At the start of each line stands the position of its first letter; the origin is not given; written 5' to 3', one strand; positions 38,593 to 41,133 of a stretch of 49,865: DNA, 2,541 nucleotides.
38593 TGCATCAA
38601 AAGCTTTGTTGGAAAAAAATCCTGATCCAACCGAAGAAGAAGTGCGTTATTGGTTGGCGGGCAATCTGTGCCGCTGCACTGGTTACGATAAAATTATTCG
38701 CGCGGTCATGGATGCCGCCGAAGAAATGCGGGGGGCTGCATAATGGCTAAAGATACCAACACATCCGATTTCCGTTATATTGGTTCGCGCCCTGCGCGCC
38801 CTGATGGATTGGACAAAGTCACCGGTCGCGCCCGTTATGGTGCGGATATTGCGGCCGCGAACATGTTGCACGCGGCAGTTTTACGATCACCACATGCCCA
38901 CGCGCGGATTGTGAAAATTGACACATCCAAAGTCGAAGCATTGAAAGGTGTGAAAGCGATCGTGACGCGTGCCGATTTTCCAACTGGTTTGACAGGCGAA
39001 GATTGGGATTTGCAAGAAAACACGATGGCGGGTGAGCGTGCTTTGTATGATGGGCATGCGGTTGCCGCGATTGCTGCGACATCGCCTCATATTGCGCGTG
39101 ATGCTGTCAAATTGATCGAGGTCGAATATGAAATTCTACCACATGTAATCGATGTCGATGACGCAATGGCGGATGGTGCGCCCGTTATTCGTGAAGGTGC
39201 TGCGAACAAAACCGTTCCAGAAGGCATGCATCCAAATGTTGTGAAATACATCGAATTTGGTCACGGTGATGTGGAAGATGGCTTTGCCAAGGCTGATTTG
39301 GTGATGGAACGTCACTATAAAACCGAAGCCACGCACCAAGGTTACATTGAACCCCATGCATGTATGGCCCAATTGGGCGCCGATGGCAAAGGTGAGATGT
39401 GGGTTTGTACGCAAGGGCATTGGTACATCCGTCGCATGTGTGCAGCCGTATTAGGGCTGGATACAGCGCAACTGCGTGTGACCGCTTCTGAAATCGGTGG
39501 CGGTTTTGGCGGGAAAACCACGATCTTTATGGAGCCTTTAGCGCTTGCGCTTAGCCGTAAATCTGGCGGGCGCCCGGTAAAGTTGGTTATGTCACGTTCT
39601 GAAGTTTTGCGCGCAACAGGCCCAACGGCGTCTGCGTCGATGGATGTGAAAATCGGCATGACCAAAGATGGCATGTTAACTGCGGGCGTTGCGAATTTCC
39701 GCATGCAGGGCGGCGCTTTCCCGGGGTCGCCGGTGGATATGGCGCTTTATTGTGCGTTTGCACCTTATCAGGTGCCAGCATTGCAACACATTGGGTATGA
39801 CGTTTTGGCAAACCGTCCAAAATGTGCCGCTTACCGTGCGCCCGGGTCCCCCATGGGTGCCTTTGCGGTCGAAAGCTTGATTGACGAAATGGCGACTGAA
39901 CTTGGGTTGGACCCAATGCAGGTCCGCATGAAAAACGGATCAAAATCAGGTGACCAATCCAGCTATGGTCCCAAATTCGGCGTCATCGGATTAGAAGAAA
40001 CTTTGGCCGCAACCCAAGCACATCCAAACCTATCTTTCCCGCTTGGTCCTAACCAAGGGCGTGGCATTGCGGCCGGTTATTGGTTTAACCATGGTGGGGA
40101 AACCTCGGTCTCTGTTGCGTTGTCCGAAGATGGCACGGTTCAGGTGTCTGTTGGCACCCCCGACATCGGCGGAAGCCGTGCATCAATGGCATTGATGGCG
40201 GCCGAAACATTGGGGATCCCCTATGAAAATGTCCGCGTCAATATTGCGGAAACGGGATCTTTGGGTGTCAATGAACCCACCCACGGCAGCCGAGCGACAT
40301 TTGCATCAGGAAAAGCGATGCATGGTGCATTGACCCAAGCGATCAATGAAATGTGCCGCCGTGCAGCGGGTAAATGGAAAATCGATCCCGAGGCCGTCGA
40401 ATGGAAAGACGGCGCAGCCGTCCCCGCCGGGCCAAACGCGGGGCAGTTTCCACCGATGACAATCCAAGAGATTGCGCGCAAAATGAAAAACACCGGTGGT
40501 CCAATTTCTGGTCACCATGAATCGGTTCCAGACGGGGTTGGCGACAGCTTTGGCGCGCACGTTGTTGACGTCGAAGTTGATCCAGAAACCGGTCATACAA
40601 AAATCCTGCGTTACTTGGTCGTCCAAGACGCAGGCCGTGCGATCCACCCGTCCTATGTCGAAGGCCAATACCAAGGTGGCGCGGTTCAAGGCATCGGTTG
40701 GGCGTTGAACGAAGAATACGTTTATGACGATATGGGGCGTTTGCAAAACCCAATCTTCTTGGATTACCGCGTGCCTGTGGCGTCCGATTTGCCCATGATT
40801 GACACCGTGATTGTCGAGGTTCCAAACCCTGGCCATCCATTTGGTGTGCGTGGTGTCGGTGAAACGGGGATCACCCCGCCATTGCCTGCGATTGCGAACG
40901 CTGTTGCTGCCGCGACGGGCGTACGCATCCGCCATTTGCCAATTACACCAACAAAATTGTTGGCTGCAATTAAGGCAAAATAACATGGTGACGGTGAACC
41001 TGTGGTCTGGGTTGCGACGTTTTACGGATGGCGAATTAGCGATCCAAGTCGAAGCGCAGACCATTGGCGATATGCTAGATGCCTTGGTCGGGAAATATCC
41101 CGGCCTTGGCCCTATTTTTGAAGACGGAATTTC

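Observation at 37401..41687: Xanthine-dehydrogenase-family molybdoenzyme operon (M-S-L) ending in a MoaD/ThiS-like GG protein, followed by a stand-alone rhodanese: possible dedicated sulfur-relay for cofactor sulfuration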

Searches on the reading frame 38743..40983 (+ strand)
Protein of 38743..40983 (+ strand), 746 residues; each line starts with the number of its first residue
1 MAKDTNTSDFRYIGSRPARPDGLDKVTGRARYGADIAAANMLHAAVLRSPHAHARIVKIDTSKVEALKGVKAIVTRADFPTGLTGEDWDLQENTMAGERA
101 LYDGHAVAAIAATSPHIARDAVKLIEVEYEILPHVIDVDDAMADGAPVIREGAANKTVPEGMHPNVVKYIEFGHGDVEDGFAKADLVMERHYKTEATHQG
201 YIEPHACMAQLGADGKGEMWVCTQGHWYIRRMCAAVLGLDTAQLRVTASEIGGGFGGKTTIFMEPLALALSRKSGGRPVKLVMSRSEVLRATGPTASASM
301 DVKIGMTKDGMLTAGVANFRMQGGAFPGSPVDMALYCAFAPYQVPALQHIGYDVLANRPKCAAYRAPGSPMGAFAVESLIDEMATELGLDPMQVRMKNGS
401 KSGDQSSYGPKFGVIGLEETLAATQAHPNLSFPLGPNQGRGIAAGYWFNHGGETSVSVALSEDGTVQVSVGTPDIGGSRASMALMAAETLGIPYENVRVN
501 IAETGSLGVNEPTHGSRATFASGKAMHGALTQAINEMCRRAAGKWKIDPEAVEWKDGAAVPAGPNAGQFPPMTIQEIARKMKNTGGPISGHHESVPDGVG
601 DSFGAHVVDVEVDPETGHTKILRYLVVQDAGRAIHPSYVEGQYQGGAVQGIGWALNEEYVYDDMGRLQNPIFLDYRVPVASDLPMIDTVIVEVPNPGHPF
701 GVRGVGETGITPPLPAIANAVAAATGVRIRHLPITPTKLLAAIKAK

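Call 3: search_protein_families(library=pfam, proteins=[window:38743-40983:+], max_evalue=0.01)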
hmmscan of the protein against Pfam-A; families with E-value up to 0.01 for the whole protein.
window:38743-40983:+ (746 aa): 3 families
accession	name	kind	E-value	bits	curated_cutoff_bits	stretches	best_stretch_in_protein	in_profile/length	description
PF02738.23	MoCoBD_1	-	6.7e-66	222.3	27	1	163-398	6-243/244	Molybdopterin cofactor-binding domain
PF20256.3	MoCoBD_2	-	1.7e-62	212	27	1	443-684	30-283/283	Molybdopterin cofactor-binding domain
PF01315.27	Ald_Xan_dh_C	-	1.1e-28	100.2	31.3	1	27-132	1-109/110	Aldehyde oxidase and xanthine dehydrogenase, a/b hammerhead domain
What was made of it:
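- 38743..40983 (+): L: molybdopterin-binding large subunit (746 aa). Motifs: TQ224G, GGGFGGK 252-258, AYR 363-365 and GVGE707. Its start overlaps the S stop. PF01315, PF02738 and PF20256 (call 3).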

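Call 4: search_protein_families(library=ncbifam, proteins=[window:38743-40983:+], max_evalue=0.1)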
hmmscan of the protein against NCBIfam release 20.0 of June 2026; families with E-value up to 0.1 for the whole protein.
window:38743-40983:+ (746 aa): 13 families
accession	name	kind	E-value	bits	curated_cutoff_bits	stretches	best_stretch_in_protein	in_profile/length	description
TIGR03194.1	4hydrxCoA_A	equivalog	1.7e-139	466.5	994.55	1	21-742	5-745/746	4-hydroxybenzoyl-CoA reductase subunit alpha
NF043082.1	XdhA_XDHase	equivalog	3.2e-131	438.9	780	1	13-745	1-754/758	xanthine dehydrogenase subunit XdhA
NF007426.0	PRK09970.1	equivalog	9.3e-127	424.1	916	1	11-744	4-756/761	xanthine dehydrogenase molybdenum-binding subunit XdhA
NF041018.1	glyceraldDH_alpha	equivalog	2.3e-107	360.3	790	1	11-739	1-740/741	glyceraldehyde dehydrogenase subunit alpha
TIGR03196.1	pucD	equivalog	1.9e-106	357.2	783.65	1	16-740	5-755/763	xanthine dehydrogenase subunit D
NF040766.1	CODH_aero_grp5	exception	1.5e-91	307.8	950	3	11-398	3-394/785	aerobic carbon-monoxide dehydrogenase large subunit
NF041671.1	peri_hyde_PaoC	equivalog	1e-89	301.9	1180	1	7-743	12-731/735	aldehyde oxidoreductase molybdenum-binding subunit PaoC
NF045668.1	pterin_aldehy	equivalog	2.3e-89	300.6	1100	1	8-744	170-905/905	molybdopterin-dependent aldehyde oxidoreductase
TIGR02416.1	CO_dehy_Mo_lg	equivalog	4.8e-82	276.3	991.15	2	26-413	6-407/770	aerobic carbon-monoxide dehydrogenase large subunit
TIGR03313.1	Se_sel_red_Mo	hypoth_equivalog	1.4e-79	267.9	1101.9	3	164-405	351-593/951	molybdopterin-dependent oxidoreductase Mo/Fe-S-binding subunit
TIGR03311.1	Se_dep_XDH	equivalog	1.1e-75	255.4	830.45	2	13-537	162-678/848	selenium-dependent xanthine dehydrogenase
TIGR02965.1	xanthine_xdhB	equivalog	3.7e-73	246.9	849.5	2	24-399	12-375/758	xanthine dehydrogenase molybdopterin binding subunit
TIGR02969.1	mam_aldehyde_ox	subfamily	9.4e-41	139.3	1912.3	2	21-414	584-962/1330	aldehyde oxidase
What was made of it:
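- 38743..40983 (+): No NCBIfam equivalog is reached, best 4-hydroxybenzoyl-CoA reductase alpha at 466 against 995 (call 4).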

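Call 16: search_solved_structures(query=window:38743-40983:+, max_evalue=1e-20)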
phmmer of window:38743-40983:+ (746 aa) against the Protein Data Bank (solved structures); distinct sequences matched with E-value up to 1e-20: 41.
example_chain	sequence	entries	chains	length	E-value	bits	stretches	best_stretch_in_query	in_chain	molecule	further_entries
1rm6_A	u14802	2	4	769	3.7e-94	320.1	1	13-745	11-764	4-hydroxybenzoyl-CoA reductase alpha subunit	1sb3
8uem_A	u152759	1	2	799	4.8e-77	263.5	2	4-413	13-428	Carbon monoxide dehydrogenase (Large chain), CoxL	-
7dqx_A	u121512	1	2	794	1.1e-72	249.1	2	12-399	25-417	6-hydroxypseudooxynicotine dehydrogenase complex subunit gamma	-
1n5w_B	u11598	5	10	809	2.9e-66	227.9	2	13-400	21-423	Carbon monoxide dehydrogenase large chain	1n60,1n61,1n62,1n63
1zxi_B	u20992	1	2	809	3.7e-66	227.5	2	13-400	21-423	Carbon monoxide dehydrogenase large chain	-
1t3q_B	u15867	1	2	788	5.4e-64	220.4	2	12-399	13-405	quinoline 2-oxidoreductase large subunit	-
1ffu_B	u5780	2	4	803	7.5e-63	216.6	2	15-413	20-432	CUTL, MOLYBDOPROTEIN OF CARBON MONOXIDE DEHYDROGENASE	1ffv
1sij_A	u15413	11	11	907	1.2e-60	209.3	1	8-745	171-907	Aldehyde oxidoreductase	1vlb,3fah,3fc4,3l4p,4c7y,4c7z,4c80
5g5h_C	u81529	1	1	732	5.7e-59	203.8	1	10-741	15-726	Aldehyde oxidoreductase molybdenum-binding subunit PaoC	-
5g5g_C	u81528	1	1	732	6.6e-59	203.6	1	10-741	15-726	PUTATIVE XANTHINE DEHYDROGENASE YAGS FAD-BINDING SUBUNIT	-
4zoh_A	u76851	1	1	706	2.3e-56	195.1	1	12-737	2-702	Putative oxidoreductase molybdopterin-binding subunit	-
5y6q_C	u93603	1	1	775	6.4e-52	180.4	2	10-540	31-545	Aldehyde oxidase large subunit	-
3hrd_A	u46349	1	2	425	6.1e-50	173.9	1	9-423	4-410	Nicotinate dehydrogenase large molybdopterin subunit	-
1dgj_A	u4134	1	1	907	1.7e-49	172.5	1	8-743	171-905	ALDEHYDE OXIDOREDUCTASE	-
2e1q_A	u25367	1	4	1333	4.6e-47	164.4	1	26-710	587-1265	Xanthine dehydrogenase/oxidase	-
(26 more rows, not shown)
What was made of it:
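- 38743..40983 (+): The closest solved chain is 1rm6_A at 320 bits (call 16).
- On Xanthine-oxidase/XDH family heterotrimeric molybdenum hydroxylase: The closest solved chains are 4-HBCR, CoxL, KdhL and Qor (call 16).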

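Call 48: search_dna_similar(query=window:38743-40983:+, collection=plasmids, mode=protein, max_evalue=1e-50, max_rows=40)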
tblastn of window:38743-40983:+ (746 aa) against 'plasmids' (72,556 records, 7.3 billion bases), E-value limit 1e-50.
Records with a match: 298; places in all: 330; records where one place covers at least 80% of the query: 284.
Best place of each record, by identity: 60-80% 2; <60% 296.
By first word of the organism name: Sinorhizobium 105; Rhizobium 34; Agrobacterium 22; Clostridium 13; Ensifer 11; Streptomyces 6; Haloarcula 6; Shinella 5; Natrinema 5; Paraburkholderia 5; and 51 more.
By predicted mobility (MOB-suite, as given by PLSDB): non-mobilizable 144; conjugative 86; mobilizable 68.
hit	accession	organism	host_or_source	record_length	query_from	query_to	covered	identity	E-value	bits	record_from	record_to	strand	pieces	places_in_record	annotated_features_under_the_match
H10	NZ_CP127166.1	Marivivens sp. LCG002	cell culture,seawater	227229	1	746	100%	77.9%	0e+0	1165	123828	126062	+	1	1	xanthine dehydrogenase family protein molybdopterin-binding subunit | (2Fe-2S)-binding protein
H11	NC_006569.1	Ruegeria pomeroyi DSS-3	-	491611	1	745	100%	69.1%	0e+0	1032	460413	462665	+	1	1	xanthine dehydrogenase family protein molybdopterin-binding subunit | (2Fe-2S)-binding protein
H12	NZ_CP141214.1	Sinorhizobium meliloti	alfalfa,Isolate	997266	6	745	99%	57.0%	0e+0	812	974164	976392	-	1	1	xanthine dehydrogenase family protein molybdopterin-binding subunit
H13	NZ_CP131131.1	Shinella zoogloeoides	isolate,Activated charcoal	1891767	6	744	99%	57.0%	0e+0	815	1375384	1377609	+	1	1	none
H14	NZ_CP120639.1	Rhizobium sp. 32-5/1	Vicia cracca,cell cilture,root nodule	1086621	10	745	97%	58.2%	0e+0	826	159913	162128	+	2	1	record has no annotation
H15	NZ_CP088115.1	Sinorhizobium meliloti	cell culture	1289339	10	745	99%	57.0%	0e+0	820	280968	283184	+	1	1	none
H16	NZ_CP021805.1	Sinorhizobium meliloti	Medicago truncatula,Single Cell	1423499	10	745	99%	57.0%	0e+0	808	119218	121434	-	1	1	none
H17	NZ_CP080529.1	Mesorhizobium sp. AR07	Oxytropis sp.,Cell culture,root nodule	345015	9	746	99%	56.8%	0e+0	820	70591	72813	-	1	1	xanthine dehydrogenase family protein molybdopterin-binding subunit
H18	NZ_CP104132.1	Sinorhizobium sp. K101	Phaseolus vulgaris,cell ...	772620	6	745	99%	56.6%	0e+0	805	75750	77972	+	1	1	xanthine dehydrogenase family protein molybdopterin-binding subunit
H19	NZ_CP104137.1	Sinorhizobium sp. C101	Phaseolus vulgaris,cell ...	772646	6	745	99%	56.6%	0e+0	805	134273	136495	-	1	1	xanthine dehydrogenase family protein molybdopterin-binding subunit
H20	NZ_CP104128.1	Sinorhizobium sp. M103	Phaseolus vulgaris,cell ...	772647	6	745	99%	56.6%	0e+0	805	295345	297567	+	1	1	xanthine dehydrogenase family protein molybdopterin-binding subunit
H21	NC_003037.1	Sinorhizobium meliloti 1021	-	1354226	10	745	99%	56.9%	0e+0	807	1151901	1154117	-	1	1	none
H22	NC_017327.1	Sinorhizobium meliloti SM11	-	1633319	10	745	99%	56.9%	0e+0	807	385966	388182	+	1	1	none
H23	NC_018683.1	Sinorhizobium meliloti Rm41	-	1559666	10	745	99%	56.9%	0e+0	807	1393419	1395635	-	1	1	none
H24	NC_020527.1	Sinorhizobium meliloti 2011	-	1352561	10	745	99%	56.9%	0e+0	807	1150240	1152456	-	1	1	none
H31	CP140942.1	Sinorhizobium meliloti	Medicago lupulina,whole organism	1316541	10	745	99%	56.9%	0e+0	807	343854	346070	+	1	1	xanthine dehydrogenase family protein molybdopterin-binding subunit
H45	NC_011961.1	Thermomicrobium roseum DSM 5159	-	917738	13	746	98%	39.6%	2e-137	455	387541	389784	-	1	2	xanthine dehydrogenase family protein molybdopterin-binding subunit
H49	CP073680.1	Sinorhizobium meliloti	Medicago truncatula,cell culture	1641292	3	746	100%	35.3%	5e-108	369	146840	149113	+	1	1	xanthine dehydrogenase family protein molybdopterin-binding subunit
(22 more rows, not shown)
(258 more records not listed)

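Call 49: get_annotated_region(hit=H21, flank=6000)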
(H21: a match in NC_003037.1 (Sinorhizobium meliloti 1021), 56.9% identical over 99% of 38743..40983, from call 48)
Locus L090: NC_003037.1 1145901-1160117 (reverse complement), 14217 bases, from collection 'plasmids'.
description: Sinorhizobium meliloti 1021 plasmid pSymA, complete sequence
organism: Sinorhizobium meliloti 1021 (NCBI taxid 266834)
taxonomy: Bacteria; Pseudomonadota; Alphaproteobacteria; Hyphomicrobiales; Rhizobiaceae; Sinorhizobium; Sinorhizobium meliloti; Sinorhizobium meliloti 1021
host: -; source: -; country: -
typing (MOB-suite, as given by PLSDB): conjugative; relaxase MOBQ; mating-pair formation MPF_T
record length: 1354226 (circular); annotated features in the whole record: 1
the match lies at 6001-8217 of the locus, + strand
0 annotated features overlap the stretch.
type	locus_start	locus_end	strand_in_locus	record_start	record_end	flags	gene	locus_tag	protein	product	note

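Call 50: get_annotated_region(hit=H31, flank=6000)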
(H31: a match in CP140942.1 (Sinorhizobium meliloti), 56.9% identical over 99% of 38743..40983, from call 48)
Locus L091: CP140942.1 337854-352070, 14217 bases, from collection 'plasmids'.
description: Sinorhizobium meliloti strain ml66 plasmid pSymA, complete sequence
organism: Sinorhizobium meliloti (NCBI taxid 382)
taxonomy: Bacteria; Pseudomonadota; Alphaproteobacteria; Hyphomicrobiales; Rhizobiaceae; Sinorhizobium; Sinorhizobium meliloti
host: -; source: Medicago lupulina,whole organism; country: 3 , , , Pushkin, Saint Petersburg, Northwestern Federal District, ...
typing (MOB-suite, as given by PLSDB): conjugative; relaxase MOBQ; mating-pair formation MPF_T
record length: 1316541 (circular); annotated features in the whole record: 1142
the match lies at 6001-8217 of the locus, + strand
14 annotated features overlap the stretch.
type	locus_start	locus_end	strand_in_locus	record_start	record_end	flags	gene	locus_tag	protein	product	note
CDS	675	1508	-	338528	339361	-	-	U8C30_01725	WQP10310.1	IS5-like element ISRm4-3 family transposase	-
CDS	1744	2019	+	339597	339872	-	-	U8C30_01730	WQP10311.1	hypothetical protein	-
CDS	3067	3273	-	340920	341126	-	-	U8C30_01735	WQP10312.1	CsbD family protein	-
CDS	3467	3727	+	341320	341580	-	-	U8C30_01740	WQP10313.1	hypothetical protein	-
CDS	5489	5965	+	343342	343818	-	-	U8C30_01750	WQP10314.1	(2Fe-2S)-binding protein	-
CDS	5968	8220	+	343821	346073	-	-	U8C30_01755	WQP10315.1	xanthine dehydrogenase family protein molybdopterin-binding subunit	-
CDS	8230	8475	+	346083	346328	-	-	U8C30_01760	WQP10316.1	MoaD/ThiS family protein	-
CDS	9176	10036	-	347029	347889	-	-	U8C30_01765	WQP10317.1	LysR family transcriptional regulator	-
CDS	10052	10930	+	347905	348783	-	-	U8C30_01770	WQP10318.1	aspartate/glutamate racemase family protein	-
CDS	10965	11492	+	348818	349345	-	-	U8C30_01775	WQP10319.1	L-2-amino-thiazoline-4-carboxylic acid hydrolase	-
CDS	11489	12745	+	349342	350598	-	-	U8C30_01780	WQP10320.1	M20 family metallo-hydrolase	-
CDS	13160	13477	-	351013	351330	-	-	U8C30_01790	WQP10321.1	DUF1476 domain-containing protein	-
CDS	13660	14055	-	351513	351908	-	-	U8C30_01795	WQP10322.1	tyrosine-protein phosphatase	-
CDS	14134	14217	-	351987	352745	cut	-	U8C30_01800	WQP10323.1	IclR family transcriptional regulator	-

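Call 75: get_annotated_region(hit=H45, flank=4000)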
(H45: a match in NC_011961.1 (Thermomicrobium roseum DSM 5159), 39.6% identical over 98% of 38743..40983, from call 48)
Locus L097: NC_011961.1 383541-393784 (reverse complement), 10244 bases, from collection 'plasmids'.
description: Thermomicrobium roseum DSM 5159 plasmid unnamed, complete sequence
organism: Thermomicrobium roseum DSM 5159 (NCBI taxid 309801)
taxonomy: Bacteria; Thermomicrobiota; Thermomicrobia; Thermomicrobiales; Thermomicrobiaceae; Thermomicrobium; Thermomicrobium roseum; Thermomicrobium roseum DSM 5159
host: -; source: -; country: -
typing (MOB-suite, as given by PLSDB): non-mobilizable
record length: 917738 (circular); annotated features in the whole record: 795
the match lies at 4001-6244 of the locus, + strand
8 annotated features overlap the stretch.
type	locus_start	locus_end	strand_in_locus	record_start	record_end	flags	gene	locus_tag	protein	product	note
CDS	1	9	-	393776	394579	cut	-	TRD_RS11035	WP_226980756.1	Mut7-C RNAse domain-containing protein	-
CDS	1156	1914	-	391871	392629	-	-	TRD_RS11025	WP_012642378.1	hypothetical protein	-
CDS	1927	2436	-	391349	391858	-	-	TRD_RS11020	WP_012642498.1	hypothetical protein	-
CDS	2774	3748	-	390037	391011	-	-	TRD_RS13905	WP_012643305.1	hexose kinase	GO:0005975 - carbohydrate metabolic process [Evidence IEA]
CDS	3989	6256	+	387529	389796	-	-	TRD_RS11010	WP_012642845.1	xanthine dehydrogenase family protein molybdopterin-binding subunit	-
CDS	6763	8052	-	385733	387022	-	-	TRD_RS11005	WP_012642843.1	hypothetical protein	-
CDS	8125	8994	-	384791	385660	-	-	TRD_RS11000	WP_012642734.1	histidinol-phosphatase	-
CDS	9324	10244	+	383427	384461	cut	-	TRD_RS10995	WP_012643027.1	arginine deiminase family protein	-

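Call 76: get_annotated_region(hit=H49, flank=4000)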
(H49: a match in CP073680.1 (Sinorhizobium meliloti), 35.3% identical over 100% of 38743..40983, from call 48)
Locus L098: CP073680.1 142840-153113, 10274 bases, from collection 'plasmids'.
description: Sinorhizobium meliloti strain ABS7 plasmid pSymB, complete sequence
organism: Sinorhizobium meliloti (NCBI taxid 382)
taxonomy: Bacteria; Pseudomonadota; Alphaproteobacteria; Hyphomicrobiales; Rhizobiaceae; Sinorhizobium; Sinorhizobium meliloti
host: -; source: Medicago truncatula,cell culture; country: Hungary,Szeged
typing (MOB-suite, as given by PLSDB): mobilizable; relaxase MOBQ
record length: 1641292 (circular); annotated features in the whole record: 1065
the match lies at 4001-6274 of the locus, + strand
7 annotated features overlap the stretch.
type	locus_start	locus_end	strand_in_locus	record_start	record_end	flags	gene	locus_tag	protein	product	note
CDS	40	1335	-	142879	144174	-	-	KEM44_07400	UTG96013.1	amidohydrolase family protein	-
CDS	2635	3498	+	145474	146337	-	-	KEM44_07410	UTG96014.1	xanthine dehydrogenase family protein subunit M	-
CDS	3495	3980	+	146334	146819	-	-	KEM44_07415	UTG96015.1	(2Fe-2S)-binding protein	-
CDS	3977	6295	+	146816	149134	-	-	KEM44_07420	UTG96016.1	xanthine dehydrogenase family protein molybdopterin-binding subunit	-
CDS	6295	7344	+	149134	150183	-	-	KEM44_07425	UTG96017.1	GTP-binding protein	-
CDS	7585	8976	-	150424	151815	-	-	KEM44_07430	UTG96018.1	purine permease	-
CDS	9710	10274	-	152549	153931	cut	-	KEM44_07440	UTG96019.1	UbiD family decarboxylase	-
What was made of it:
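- L homologues at or below 40% identity have no D (calls 75, 76).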
